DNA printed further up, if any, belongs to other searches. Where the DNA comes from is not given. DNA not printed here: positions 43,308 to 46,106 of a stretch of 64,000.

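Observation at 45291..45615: Four in-frame tandem repeats form a segmented C-terminal arm on the MrpA/NuoL-like subunit, possibly a lateral helix scaled to the extra MrpD copies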

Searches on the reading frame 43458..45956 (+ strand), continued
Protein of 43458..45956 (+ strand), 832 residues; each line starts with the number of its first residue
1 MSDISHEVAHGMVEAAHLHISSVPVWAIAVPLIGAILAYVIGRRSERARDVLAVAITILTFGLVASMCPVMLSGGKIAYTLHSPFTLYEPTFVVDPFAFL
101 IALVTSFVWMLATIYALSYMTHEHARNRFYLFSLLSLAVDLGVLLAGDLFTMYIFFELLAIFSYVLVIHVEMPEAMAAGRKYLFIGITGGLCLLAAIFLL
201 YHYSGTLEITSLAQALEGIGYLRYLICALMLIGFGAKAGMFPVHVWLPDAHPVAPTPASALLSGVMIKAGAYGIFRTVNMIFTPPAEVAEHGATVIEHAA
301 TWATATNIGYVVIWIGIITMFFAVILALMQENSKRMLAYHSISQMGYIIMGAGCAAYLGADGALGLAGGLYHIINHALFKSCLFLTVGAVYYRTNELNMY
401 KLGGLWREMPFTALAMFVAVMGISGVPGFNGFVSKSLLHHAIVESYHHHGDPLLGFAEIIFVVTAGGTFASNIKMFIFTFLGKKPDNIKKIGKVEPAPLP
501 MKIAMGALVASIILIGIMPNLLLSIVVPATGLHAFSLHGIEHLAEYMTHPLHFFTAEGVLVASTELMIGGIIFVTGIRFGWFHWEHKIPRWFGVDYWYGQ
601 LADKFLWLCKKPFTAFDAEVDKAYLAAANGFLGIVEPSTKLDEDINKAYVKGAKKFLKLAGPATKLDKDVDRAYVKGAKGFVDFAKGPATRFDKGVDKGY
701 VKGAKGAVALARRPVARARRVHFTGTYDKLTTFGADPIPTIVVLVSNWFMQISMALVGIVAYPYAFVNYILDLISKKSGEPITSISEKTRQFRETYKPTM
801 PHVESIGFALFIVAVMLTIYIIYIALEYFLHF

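Call 35: find_encoding_contigs(protein=P0014, flank=10000, max_places=1)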
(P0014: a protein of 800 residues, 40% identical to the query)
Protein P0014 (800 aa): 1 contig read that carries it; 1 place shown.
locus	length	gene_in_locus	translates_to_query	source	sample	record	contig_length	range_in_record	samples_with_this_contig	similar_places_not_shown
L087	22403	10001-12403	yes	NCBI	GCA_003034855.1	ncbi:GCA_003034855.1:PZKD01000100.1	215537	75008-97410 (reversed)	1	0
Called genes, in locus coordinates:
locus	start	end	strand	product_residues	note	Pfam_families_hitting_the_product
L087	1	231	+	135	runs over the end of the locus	PF00885:DMRL_synthase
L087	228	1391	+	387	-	PF00155:Aminotran_1_2, PF00266:Aminotran_5 (weak)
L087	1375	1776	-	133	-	PF01467:CTP_transf_like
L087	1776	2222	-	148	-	PF14464:Prok-JAB, PF26422:Halo_JAB_MPN (weak)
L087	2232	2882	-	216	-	PF00215:OMPdecase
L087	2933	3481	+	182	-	PF01899:MNHE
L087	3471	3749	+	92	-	PF04066:MrpF_PhaF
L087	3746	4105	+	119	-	PF03334:PhaG_MnhG_YufB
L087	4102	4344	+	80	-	PF13244:MbhD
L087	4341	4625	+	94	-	PF20501:MbhE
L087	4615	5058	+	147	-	PF04039:MnhB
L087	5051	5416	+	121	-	PF00420:Oxidored_q2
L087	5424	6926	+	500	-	PF00662:Proton_antipo_N (weak), PF00361:Proton_antipo_M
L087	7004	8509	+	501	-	PF00662:Proton_antipo_N (faint), PF00361:Proton_antipo_M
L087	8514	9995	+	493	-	PF00361:Proton_antipo_M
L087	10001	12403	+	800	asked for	PF00662:Proton_antipo_N (weak), PF00361:Proton_antipo_M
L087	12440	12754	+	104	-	-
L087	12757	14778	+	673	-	PF01496:V_ATPase_I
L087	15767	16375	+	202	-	-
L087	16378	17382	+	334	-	PF01992:vATP-synt_AC39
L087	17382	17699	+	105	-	PF01990:ATP-synt_F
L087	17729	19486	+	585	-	PF02874:ATP-synt_ab_N, PF16886:ATP-synt_ab_Xtn, PF00006:ATP-synt_ab, PF22919:ATP-synt_VA_C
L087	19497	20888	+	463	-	PF02874:ATP-synt_ab_N, PF00006:ATP-synt_ab, PF22919:ATP-synt_VA_C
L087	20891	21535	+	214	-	PF01813:ATP-synt_D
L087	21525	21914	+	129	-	PF01629:DUF22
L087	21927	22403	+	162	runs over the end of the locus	PF01886:DUF61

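Call 36: find_encoding_contigs(protein=P0015, flank=10000, max_places=1)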
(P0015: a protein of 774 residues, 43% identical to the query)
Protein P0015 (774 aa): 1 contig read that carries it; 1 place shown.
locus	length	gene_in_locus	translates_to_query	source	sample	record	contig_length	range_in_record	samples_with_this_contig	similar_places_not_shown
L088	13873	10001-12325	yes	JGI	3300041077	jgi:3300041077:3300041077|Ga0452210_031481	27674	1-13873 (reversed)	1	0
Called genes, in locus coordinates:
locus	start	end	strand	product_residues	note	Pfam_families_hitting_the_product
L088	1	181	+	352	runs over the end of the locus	PF02277:DBI_PRT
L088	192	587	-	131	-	-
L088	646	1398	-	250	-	PF01061:ABC2_membrane, PF12698:ABC2_membrane_3, PF12679:ABC2_membrane_2 (weak)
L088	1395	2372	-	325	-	PF00005:ABC_tran, PF13304:AAA_21 (faint), PF13732:DrrA1-3_C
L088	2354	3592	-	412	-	PF01921:tRNA-synt_1f (faint), PF01406:tRNA-synt_1e, PF09334:tRNA-synt_1g (faint)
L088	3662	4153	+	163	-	PF12840:HTH_20, PF01022:HTH_5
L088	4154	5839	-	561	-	PF00749:tRNA-synt_1c, PF03950:tRNA-synt_1c_C, PF20974:tRNA-synt_1c_C2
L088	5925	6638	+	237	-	PF22175:Ogg-HhH, PF00730:HhH-GPD (weak)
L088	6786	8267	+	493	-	PF00662:Proton_antipo_N, PF00361:Proton_antipo_M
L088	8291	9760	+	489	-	PF00361:Proton_antipo_M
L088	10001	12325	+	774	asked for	PF00662:Proton_antipo_N (weak), PF10125:NADHdeh_related (weak), PF00361:Proton_antipo_M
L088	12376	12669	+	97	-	-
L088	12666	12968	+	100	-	-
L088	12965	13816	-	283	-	PF04055:Radical_SAM, PF06463:Mob_synth_C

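Call 37: find_encoding_contigs(protein=P0035, flank=10000, max_places=1)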
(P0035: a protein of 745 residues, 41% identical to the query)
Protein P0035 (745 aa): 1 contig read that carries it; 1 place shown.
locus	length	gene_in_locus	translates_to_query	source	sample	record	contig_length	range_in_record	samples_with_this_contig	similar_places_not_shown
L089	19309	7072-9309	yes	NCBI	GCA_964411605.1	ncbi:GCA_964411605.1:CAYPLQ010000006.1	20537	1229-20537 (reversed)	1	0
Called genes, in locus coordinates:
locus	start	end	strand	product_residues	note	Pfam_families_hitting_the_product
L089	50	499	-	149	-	PF01467:CTP_transf_like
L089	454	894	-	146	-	PF14464:Prok-JAB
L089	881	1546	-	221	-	PF00215:OMPdecase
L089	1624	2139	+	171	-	PF01899:MNHE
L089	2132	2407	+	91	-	PF04066:MrpF_PhaF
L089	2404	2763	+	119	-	PF03334:PhaG_MnhG_YufB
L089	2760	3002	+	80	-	PF13244:MbhD, PF00499:Oxidored_q3 (weak)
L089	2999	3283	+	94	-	PF20501:MbhE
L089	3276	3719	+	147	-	PF04039:MnhB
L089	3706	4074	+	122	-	PF00420:Oxidored_q2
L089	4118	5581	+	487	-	PF00662:Proton_antipo_N (faint), PF10125:NADHdeh_related (weak), PF00361:Proton_antipo_M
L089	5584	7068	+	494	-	PF00361:Proton_antipo_M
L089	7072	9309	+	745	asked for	PF00662:Proton_antipo_N, PF00361:Proton_antipo_M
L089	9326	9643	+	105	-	-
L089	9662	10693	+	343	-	-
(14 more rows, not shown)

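Call 38: find_encoding_contigs(protein=P0110, flank=10000, max_places=1)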
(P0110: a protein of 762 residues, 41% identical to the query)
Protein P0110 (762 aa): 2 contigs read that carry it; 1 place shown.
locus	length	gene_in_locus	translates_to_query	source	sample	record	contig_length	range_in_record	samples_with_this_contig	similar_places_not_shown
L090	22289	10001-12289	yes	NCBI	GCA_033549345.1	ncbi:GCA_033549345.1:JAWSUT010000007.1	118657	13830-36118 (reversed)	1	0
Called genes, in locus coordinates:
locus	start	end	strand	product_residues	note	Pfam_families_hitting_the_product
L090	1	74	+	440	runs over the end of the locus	PF13375:RnfC_N, PF01512:Complex1_51K, PF10531:SLBB, PF12797:Fer4_2 (faint), PF12838:Fer4_7 (weak), PF13237:Fer4_10 (weak)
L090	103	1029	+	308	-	PF03116:NQR2_RnfD_RnfE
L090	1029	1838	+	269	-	PF04205:FMN_bind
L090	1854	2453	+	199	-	PF02508:Rnf-Nqr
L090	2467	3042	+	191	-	PF02508:Rnf-Nqr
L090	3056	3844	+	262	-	PF04060:FeS, PF12838:Fer4_7, PF13187:Fer4_9, PF25160:LdpA_Fe-S-bd (weak), PF12837:Fer4_6 (weak), PF14697:Fer4_21, PF12838:Fer4_7, PF13187:Fer4_9, +8 more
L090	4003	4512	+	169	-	PF01967:MoaC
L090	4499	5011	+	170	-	PF01899:MNHE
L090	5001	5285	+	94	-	PF04066:MrpF_PhaF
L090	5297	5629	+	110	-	PF03334:PhaG_MnhG_YufB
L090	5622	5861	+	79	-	PF13244:MbhD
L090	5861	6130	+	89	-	PF20501:MbhE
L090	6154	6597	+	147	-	PF04039:MnhB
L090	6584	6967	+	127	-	PF00420:Oxidored_q2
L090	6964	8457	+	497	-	PF10125:NADHdeh_related (weak), PF00361:Proton_antipo_M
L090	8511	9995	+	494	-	PF00662:Proton_antipo_N, PF00361:Proton_antipo_M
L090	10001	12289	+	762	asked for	PF00361:Proton_antipo_M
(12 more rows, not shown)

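Call 39: find_encoding_contigs(protein=P0083, flank=10000, max_places=1)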
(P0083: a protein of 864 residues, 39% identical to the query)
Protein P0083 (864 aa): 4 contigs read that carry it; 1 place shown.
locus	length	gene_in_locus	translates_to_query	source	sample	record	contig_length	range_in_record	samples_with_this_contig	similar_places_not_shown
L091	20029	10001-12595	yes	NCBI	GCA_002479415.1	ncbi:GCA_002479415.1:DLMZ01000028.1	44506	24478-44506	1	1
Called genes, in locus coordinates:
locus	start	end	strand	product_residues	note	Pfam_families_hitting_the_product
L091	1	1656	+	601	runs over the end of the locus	PF01807:Zn_ribbon_DnaG, PF08275:DNAG_N, PF01751:Toprim, PF13155:Toprim_2, PF13362:Toprim_3, PF13662:Toprim_4, PF10410:DnaB_bind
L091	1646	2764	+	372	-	PF03979:Sigma70_r1_1, PF00140:Sigma70_r1_2, PF04542:Sigma70_r2, PF04539:Sigma70_r3, PF04545:Sigma70_r4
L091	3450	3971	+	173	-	PF01899:MNHE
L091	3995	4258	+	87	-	PF04066:MrpF_PhaF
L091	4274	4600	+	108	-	PF03334:PhaG_MnhG_YufB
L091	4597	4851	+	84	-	PF13244:MbhD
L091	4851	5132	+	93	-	PF20501:MbhE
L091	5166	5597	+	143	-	PF04039:MnhB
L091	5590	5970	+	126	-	PF00420:Oxidored_q2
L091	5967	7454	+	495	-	PF00662:Proton_antipo_N (weak), PF10125:NADHdeh_related (weak), PF00361:Proton_antipo_M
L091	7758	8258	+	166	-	-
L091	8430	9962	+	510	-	PF00361:Proton_antipo_M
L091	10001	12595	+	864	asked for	PF00361:Proton_antipo_M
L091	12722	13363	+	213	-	PF06912:DUF1275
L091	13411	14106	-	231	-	PF01066:CDP-OH_P_transf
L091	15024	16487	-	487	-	PF00662:Proton_antipo_N, PF00361:Proton_antipo_M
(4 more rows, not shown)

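Call 40: search_solved_structures(query=P0001, max_evalue=1e-10)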
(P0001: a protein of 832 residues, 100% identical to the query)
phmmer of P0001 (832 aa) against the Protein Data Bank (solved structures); distinct sequences matched with E-value up to 1e-10: 88 (the best 60 are shown).
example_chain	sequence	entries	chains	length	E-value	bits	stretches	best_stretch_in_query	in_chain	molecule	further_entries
6cfw_H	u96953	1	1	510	9.7e-66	225.9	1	27-528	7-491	Monovalent cation/H+ antiporter subunit D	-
6u8y_X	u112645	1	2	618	9.2e-54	186.3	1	24-522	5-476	NADH dehydrogenase subunit M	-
7qru_A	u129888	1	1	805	1.6e-45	159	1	25-557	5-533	Na+/H+ antiporter subunit A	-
7qru_D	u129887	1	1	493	4.9e-43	150.8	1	56-500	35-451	Na+/H+ antiporter subunit D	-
6z16_A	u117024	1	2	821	1.4e-39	139.4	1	93-608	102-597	Multisubunit Na+/H+ antiporter, A subunit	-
7z0s_C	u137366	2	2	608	4.6e-39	137.6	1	96-528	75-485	Formate hydrogenlyase subunit 3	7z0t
6u8y_H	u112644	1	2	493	6.4e-36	127.2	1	21-522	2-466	NADH dehydrogenase subunit N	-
6hum_F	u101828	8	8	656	1.4e-34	122.8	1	91-484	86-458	NADH dehydrogenase subunit 5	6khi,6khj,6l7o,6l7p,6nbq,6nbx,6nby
7d3u_D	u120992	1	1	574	7.9e-34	120.3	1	26-483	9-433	Monovalent Na+/H+ antiporter subunit D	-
4he8_L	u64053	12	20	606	3.5e-33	118.2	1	27-531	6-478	NADH-quinone oxidoreductase subunit 12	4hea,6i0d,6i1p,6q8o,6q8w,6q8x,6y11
7wff_F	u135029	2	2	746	2e-31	112.4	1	57-443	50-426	NAD(P)H-quinone oxidoreductase subunit 5, chloroplastic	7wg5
8e9g_L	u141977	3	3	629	2.2e-31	112.2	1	23-511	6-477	NADH-quinone oxidoreductase, L subunit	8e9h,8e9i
6z16_D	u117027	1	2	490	2.4e-31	112.1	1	27-487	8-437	Multisubunit Na+/H+ antiporter, D subunit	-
9grx_F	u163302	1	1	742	4.9e-31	111.1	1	23-482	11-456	NAD(P)H-quinone oxidoreductase subunit 5, chloroplastic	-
7eu3_F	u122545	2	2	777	5.6e-30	107.6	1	78-480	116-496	NAD(P)H-quinone oxidoreductase subunit F | NADH-plastoquinone oxidoreductase subunit 5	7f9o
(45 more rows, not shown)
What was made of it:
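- Closest known: MbhI / MbsH' helix HL of the archaeal MBH and MBS respiratory complexes. Same: The closest solved relatives of the core by sequence are MbhH (E 9.7e-66) and an MBS subunit (6u8y_X, E 9.2e-54; call 40).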

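Call 43: fold_search(model_id=the predicted structure, library=pdb)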
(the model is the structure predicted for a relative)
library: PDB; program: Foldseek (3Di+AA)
matches with E <= 10: 637; with E <= 0.001: 194
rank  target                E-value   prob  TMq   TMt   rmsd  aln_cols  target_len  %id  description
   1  7qru_A                1.9e-25  1.00  0.59  0.61  20.6       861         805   22  Structure of Bacillus pseudofirmus Mrp antiporter complex, monomer (released 2022-11-09)
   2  9a6h_A                2.8e-25  1.00  0.60  0.62  20.3       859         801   21  Integrative model of MRPA-MRPD by crosslinking MS and deep learning (released 2024-09-18)
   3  6z16_A                6.3e-24  1.00  0.61  0.64  20.5       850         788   20  Structure of the Mrp antiporter complex (released 2020-08-12)
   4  6khj_F                8.7e-24  1.00  0.52  0.67  12.1       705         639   23  Supercomplex for electron transfer (released 2020-02-12)
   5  6cfw_H                1.3e-23  1.00  0.53  0.86   4.8       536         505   32  cryoEM structure of a respiratory membrane-bound hydrogenase (released 2018-05-23)
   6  6hum_F                1.7e-23  1.00  0.51  0.68  11.4       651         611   24  Structure of the photosynthetic complex I from Thermosynechococcus elongatus (released 2019-01-09)
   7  7z0s_C                1.0e-22  1.00  0.54  0.73   7.5       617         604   23  Structure of the Escherichia coli formate hydrogenlyase complex (anaerobic preparation, without formate dehydrogenase  (released 2022-09-28)
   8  8e9g_L                1.8e-22  1.00  0.57  0.75  11.3       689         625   23  Mycobacterial respiratory complex I with both quinone positions modelled (released 2022-10-12)
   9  9a6h_B                2.1e-22  1.00  0.53  0.88   5.4       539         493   23  Integrative model of MRPA-MRPD by crosslinking MS and deep learning (released 2024-09-18)
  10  9g9y_L                5.3e-22  1.00  0.58  0.72  10.5       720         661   21  Respiratory supercomplex CI2-CIII2-CIV2 (megacomplex) from alphaproteobacterium (released 2026-02-04)
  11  6khi_F                6.3e-22  1.00  0.56  0.71  10.7       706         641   22  Supercomplex for cylic electron transport in cyanobacteria (released 2020-02-12)
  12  6z16_D                8.3e-22  1.00  0.53  0.89   3.9       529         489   22  Structure of the Mrp antiporter complex (released 2020-08-12)
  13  9g83_L                8.3e-22  1.00  0.58  0.72  10.4       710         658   21  Respiratory supercomplex CI1-CIII2-CIV2-(cbb3)1 from alphaproteobacterium (released 2026-02-04)
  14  7p64_L                8.7e-22  1.00  0.50  0.68  13.0       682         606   22  Complex I from E. coli, DDM/LMNG-purified, under Turnover at pH 6, Open state (released 2022-09-21)
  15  8e9i_L                1.0e-21  1.00  0.57  0.75  10.5       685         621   23  Mycobacterial respiratory complex I, semi-inserted quinone (released 2022-10-12)
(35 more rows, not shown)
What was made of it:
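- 43458..45221 (+): Core of the NuoL/MrpA-N-like subunit (aa 1-588): the 14-TM antiporter fold plus TM15. The best Foldseek hits are MrpA 7qru_A and 6z16_A and NuoL/NdhF chains (call 43).
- On NuoL/MrpA-N-type antiporter-like subunit with lateral helix: Foldseek gives probability 1.00 to MrpA and NuoL chains (call 43).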
